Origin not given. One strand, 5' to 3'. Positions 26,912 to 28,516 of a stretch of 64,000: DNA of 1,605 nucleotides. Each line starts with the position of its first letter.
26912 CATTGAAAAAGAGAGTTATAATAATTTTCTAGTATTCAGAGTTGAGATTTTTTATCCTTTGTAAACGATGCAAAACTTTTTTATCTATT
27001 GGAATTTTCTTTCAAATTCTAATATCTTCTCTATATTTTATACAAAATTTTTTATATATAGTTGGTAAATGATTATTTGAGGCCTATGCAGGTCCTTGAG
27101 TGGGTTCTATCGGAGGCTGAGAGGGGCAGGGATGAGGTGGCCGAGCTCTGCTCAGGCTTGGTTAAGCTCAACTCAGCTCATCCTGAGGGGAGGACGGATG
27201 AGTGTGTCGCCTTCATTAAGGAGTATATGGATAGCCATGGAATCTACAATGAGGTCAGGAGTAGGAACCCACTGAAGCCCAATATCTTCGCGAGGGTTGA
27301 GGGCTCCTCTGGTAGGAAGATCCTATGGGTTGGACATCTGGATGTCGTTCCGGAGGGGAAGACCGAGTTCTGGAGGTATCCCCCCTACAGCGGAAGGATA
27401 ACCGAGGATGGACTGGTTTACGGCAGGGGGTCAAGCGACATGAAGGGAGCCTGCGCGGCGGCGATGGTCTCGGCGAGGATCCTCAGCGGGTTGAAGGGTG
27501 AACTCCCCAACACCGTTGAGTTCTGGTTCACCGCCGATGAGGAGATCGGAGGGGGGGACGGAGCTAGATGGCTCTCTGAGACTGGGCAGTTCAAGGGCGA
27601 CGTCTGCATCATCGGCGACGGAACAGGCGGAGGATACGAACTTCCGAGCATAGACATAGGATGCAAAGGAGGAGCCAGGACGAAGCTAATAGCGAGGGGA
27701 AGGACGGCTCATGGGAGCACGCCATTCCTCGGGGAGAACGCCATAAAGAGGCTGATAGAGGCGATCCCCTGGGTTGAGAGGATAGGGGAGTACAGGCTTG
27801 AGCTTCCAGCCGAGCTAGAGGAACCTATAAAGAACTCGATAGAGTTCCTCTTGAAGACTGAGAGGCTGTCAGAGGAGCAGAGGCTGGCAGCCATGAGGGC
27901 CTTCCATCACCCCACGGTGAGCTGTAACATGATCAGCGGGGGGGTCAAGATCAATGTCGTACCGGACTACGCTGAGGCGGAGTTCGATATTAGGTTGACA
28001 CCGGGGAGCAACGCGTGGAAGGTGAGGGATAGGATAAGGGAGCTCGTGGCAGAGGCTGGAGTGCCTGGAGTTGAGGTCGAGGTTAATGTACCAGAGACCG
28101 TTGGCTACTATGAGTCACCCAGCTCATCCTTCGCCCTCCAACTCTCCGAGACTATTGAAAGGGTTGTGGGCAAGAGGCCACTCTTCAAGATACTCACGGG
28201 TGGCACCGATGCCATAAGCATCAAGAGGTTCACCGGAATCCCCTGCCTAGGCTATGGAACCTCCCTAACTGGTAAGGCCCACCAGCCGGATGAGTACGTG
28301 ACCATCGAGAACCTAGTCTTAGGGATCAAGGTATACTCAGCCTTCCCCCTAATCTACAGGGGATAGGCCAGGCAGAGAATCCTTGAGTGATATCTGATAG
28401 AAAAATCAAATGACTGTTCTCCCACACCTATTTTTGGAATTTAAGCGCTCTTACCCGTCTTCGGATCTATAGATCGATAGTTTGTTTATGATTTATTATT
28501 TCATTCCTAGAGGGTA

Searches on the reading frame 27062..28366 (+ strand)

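Call 89: search_protein_families(library=pfam, proteins=[window:27062-28366:+], max_evalue=1e-8)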
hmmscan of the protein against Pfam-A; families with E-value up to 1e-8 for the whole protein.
window:27062-28366:+ (434 aa): 2 families
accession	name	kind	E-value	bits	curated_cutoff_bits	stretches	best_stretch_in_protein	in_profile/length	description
PF01546.33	Peptidase_M20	-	1.7e-32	113.5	24.6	1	90-428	3-203/206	Peptidase family M20/M25/M40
PF07687.19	M20_dimer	-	7.6e-20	71.3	21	1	200-335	2-105/107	Peptidase dimerisation domain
